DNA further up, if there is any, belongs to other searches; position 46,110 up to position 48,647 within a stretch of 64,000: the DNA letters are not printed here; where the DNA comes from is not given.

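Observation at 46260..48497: FHA-like, single-pass membrane protein with YscD/EscD-like topology between uhpC and hisS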

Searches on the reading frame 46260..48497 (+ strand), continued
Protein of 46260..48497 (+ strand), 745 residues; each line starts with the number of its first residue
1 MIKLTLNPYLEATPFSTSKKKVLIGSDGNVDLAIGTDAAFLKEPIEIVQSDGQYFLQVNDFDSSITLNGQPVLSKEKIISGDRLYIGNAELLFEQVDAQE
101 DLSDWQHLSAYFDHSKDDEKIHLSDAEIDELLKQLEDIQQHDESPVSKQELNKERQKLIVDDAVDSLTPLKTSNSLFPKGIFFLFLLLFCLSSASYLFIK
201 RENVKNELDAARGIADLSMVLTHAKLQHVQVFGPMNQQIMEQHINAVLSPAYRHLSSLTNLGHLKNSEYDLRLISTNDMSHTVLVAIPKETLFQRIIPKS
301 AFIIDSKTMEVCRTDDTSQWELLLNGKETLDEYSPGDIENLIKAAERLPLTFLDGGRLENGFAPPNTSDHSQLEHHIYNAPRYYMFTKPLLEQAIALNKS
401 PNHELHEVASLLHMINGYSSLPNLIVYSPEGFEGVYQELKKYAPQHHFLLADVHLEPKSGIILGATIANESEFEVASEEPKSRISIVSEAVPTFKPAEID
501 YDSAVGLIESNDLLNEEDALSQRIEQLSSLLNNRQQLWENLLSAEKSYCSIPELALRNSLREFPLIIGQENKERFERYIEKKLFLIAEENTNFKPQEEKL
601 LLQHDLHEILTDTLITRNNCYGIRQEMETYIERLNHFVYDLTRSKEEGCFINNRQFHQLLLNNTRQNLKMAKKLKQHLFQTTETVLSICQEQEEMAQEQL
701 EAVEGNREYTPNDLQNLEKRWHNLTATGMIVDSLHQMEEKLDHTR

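Call 35: predict_structure(alignment_id=A3)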
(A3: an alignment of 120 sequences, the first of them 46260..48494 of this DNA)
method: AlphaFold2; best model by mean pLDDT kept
length: 745 residues; sequences in the alignment: 120
mean_pLDDT: 75.9   pTM: 0.52
mean pLDDT of the five models: 75.9, 75.7, 73.9, 73.9, 73.4
residues with pLDDT >= 90: 295; 70-90: 199; 50-70: 101; < 50: 150
segments of 3 or more residues with pLDDT < 50: 100-122, 141-173, 477-511, 554-559, 612-627, 641-668
pLDDT, mean of each block of 10 residues (from residue 1): 86 82 91 77 92 92 90 93 94 80 45 41 70 74 42 41 43 62 95 96 96 96 93 74 93 85 89 92 95 93 97 96 85 90 97 94 88 96 97 94 92 96 96 89 94 96 93 60 32 36 40 63 84 87 78 48 64 85 88 86 58 41 49 52 38 37 44 59 67 72 70 78 59 62 65
secondary structure, 60 per line:
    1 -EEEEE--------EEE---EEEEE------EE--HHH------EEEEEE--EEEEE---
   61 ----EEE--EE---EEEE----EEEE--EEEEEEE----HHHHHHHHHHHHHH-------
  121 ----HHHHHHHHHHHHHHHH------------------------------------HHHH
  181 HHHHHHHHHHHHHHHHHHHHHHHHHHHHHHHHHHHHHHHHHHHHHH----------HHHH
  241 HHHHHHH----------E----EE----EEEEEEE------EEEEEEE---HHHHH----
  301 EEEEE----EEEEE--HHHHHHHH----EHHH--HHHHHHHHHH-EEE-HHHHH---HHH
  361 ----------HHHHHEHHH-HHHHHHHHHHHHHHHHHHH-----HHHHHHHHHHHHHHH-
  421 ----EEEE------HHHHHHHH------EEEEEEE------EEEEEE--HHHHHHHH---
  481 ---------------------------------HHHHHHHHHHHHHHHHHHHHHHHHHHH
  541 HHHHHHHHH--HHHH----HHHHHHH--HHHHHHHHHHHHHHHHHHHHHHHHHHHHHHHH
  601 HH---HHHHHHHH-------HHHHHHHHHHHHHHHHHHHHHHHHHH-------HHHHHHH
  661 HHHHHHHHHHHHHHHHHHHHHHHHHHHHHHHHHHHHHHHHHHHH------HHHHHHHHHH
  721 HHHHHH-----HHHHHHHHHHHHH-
elements in order (helices of 4 or more, strands of 3 or more residues): E2-6 E15-17 E21-25 E45-50 E53-57 E65-67 E75-78 E83-86 E89-95 H100-113 H125-140 H177-226 H237-247 E269-275 E282-288 H292-296 E301-305 E310-314 H317-324 H335-344 E346-348 H350-354 H371-375 H381-399 H405-419 E425-428 H435-442 E449-455 E462-467 H470-477 H514-549 H552-555 H560-566 H569-602 H606-613 H621-646 H654-704 H711-726 H732-744

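Call 39: fold_search(model_id=the predicted structure, library=pdb)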
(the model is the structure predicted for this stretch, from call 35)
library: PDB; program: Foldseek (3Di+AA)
matches with E <= 10: 200; with E <= 0.001: 28
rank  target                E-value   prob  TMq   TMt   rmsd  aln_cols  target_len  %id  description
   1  2lc1_MODEL_1_A        3.5e-05  1.00  0.11  0.70   2.8        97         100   15  Rv0020c_FHA Structure (released 2011-11-02)
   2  3poa_A                4.9e-05  1.00  0.11  0.80   2.3        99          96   15  Structural and functional analysis of phosphothreonine-dependent FHA domain interactions (released 2011-01-26)
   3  8p5x_G                5.2e-05  1.00  0.12  0.75   2.5        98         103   15  Single particle cryo-EM structure of the complex between Corynebacterium glutamicum homohexameric 2-oxoglutarate dehyd (released 2023-08-16)
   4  6i2r_B                5.8e-05  1.00  0.12  0.82   2.5        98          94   16  Crystal structure of the SucA domain of Mycobacterium smegmatis KGD (alpha-ketoglutarate decarboxylase), mutant R802A, (released 2019-05-22)
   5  6i2q_B                6.1e-05  1.00  0.11  0.78   2.5        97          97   16  Crystal structure of the wild-type SucA domain of Mycobacterium smegmatis KGD (alpha-ketoglutarate decarboxylase), in  (released 2019-05-22)
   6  3oun_A                6.5e-05  1.00  0.11  0.82   2.4        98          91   15  Crystal structure of the FhaA FHA domain complexed with the intracellular domain of Rv3910 (released 2012-02-08)
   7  3po8                  7.2e-05  1.00  0.12  0.79   2.2        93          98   16  Structural and functional analysis of phosphothreonine-dependent FHA domain interactions (released 2011-01-26)
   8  8p5r_G                9.0e-05  1.00  0.12  0.78   2.5        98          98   16  Crystal structure of full-length, homohexameric 2-oxoglutarate dehydrogenase KGD from Mycobacterium smegmatis in compl (released 2023-08-16)
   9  1r21_MODEL_1_A        1.2e-04  1.00  0.12  0.77   2.3        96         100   14  Solution Structure of human Ki67 FHA Domain (released 2003-12-30)
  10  4qcj                  1.6e-04  1.00  0.11  0.74   2.5        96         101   17  Crystal Structure of OdhI from Corynebacterium glutamicum (released 2014-07-02)
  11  6hc1_A                1.9e-04  1.00  0.12  0.73   3.1       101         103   14  Bdellovibrio bacteriovorus DgcB FHA in complex with phosphorylated N-terminal peptide (released 2019-08-28)
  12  6i2p_E                2.0e-04  1.00  0.12  0.75   2.4        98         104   15  Crystal structure of the Mycobacterium tuberculosis PknB kinase domain (L33E mutant) in complex with its substrate Gar (released 2019-05-22)
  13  7rj3_B                2.1e-04  1.00  0.12  0.75   2.4        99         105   15  Crystal Structure of the Forkhead Associated (FHA) Domain of the Glycogen Accumulation Regulator (GarA) from Mycobacte (released 2021-07-28)
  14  7rj3_C                2.1e-04  1.00  0.12  0.77   2.5        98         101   15  Crystal Structure of the Forkhead Associated (FHA) Domain of the Glycogen Accumulation Regulator (GarA) from Mycobacte (released 2021-07-28)
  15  2kb3_MODEL_1_A        2.8e-04  1.00  0.11  0.52   3.4       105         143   17  NMR Structure of the phosphorylated form of OdhI, pOdhI. (released 2009-05-05)
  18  3gqs_B                3.9e-04  1.00  0.12  0.78   2.5        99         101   13  Crystal structure of the FHA domain of CT664 protein from Chlamydia trachomatis (released 2009-04-07)
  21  3gqs_A                5.1e-04  1.00  0.12  0.75   2.9       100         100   13  Crystal structure of the FHA domain of CT664 protein from Chlamydia trachomatis (released 2009-04-07)
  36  4d9v_B                2.4e-03  1.00  0.11  0.63   3.5        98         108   13  Structure of the Type III Secretion System Protein (released 2012-09-26)
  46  4a0e_A                3.1e-03  1.00  0.11  0.63   3.5        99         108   13  Crystal structure of the cytoplasmic N-terminal domain of Yersinia pestis YscD (released 2012-02-29)
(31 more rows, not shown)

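Call 54: list_cluster_members(proteins=[L033:8001-9932:+, L039:4682-8314:+, P0004, P0005, P0006, P0009, P0010, P0012, P0025, P0042])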
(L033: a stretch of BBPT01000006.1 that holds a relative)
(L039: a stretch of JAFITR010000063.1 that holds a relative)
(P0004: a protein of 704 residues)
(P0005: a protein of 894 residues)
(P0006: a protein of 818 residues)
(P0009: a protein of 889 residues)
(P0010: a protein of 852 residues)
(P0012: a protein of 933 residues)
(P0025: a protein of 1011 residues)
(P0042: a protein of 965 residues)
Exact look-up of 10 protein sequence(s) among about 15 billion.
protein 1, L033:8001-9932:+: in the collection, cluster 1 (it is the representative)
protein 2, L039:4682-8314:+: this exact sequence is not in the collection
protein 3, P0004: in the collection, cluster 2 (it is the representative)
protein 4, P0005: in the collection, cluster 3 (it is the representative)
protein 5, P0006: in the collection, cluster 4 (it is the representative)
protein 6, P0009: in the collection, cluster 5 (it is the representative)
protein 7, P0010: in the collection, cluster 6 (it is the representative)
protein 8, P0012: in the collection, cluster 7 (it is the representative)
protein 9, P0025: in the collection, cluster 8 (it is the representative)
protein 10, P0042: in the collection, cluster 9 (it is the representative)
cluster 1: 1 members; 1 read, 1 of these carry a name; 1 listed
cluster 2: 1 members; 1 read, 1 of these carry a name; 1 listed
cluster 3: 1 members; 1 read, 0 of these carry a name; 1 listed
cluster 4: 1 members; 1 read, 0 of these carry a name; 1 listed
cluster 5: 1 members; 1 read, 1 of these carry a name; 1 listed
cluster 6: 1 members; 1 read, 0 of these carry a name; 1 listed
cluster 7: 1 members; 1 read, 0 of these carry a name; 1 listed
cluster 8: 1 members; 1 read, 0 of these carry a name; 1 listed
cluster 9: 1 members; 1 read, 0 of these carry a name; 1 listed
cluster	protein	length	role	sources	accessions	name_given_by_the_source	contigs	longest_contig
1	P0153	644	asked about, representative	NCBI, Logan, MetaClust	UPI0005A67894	status=active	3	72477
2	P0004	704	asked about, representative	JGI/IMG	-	hypothetical protein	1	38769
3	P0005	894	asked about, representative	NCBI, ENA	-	-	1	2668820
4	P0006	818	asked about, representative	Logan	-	-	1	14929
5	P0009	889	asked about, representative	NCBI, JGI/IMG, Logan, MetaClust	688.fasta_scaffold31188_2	hypothetical protein | \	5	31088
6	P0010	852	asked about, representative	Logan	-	-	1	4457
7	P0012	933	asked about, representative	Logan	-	-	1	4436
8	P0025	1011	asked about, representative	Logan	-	-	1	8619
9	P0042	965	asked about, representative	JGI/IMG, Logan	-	-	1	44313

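Call 61: search_protein_families(library=pfam, proteins=[P0025, P0064, P0013, P0042, P0032, P0097, P0012, P0027, L039:4682-8314:+, P0011], max_evalue=0.01)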
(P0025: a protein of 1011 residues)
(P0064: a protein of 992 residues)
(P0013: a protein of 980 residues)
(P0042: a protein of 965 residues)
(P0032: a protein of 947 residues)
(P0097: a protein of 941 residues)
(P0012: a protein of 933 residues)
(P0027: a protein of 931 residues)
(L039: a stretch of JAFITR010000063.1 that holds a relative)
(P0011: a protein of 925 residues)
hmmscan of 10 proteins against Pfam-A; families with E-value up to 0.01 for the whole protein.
P0025 (1011 aa): 1 family
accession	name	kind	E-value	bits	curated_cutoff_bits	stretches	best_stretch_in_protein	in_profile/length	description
PF00498.31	FHA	-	0.0018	19.1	20.7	1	25-90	4-67/67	FHA domain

P0064 (992 aa): 0 families

P0013 (980 aa): 0 families

P0042 (965 aa): 0 families

P0032 (947 aa): 1 family
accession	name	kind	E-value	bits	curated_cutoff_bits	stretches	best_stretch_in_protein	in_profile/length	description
PF16697.10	Yop-YscD_cpl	-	0.0012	19.5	33.2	0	14-92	11-92/94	Inner membrane component of T3SS, cytoplasmic domain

P0097 (941 aa): 2 families
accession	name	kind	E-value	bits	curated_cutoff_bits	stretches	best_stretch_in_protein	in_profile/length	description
PF16697.10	Yop-YscD_cpl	-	5e-06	27.1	33.2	1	19-98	16-91/94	Inner membrane component of T3SS, cytoplasmic domain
PF00498.31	FHA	-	0.0026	18.6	20.7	0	37-90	10-66/67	FHA domain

P0012 (933 aa): 2 families
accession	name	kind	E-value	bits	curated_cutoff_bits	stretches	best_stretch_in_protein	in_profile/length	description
PF16697.10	Yop-YscD_cpl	-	0.00028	21.5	33.2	1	20-97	16-93/94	Inner membrane component of T3SS, cytoplasmic domain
PF22736.1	NNH5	-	0.0037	17.7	27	0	850-894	15-55/134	NACHT N-terminal Helical domain 5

P0027 (931 aa): 2 families
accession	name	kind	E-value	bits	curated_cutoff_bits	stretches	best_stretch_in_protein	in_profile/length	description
PF16697.10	Yop-YscD_cpl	-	4e-06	27.4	33.2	1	16-94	12-90/94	Inner membrane component of T3SS, cytoplasmic domain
PF00498.31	FHA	-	0.0023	18.7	20.7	1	23-88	1-67/67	FHA domain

L039:4682-8314:+ (1211 aa): 3 families
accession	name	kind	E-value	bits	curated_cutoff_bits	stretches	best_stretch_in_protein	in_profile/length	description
PF18882.5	DUF5647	-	0.00028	21.1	27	1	706-767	8-67/79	Family of unknown function (DUF5647)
PF00498.31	FHA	-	0.00031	21.5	20.7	1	22-86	1-67/67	FHA domain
PF16697.10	Yop-YscD_cpl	-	0.00039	21.1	33.2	1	17-92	14-90/94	Inner membrane component of T3SS, cytoplasmic domain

P0011 (925 aa): 2 families
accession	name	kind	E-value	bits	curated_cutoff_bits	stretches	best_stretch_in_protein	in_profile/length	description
PF16697.10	Yop-YscD_cpl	-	4.8e-05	24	33.2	1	19-94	16-93/94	Inner membrane component of T3SS, cytoplasmic domain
PF00498.31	FHA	-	0.00013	22.8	20.7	1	22-85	1-67/67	FHA domain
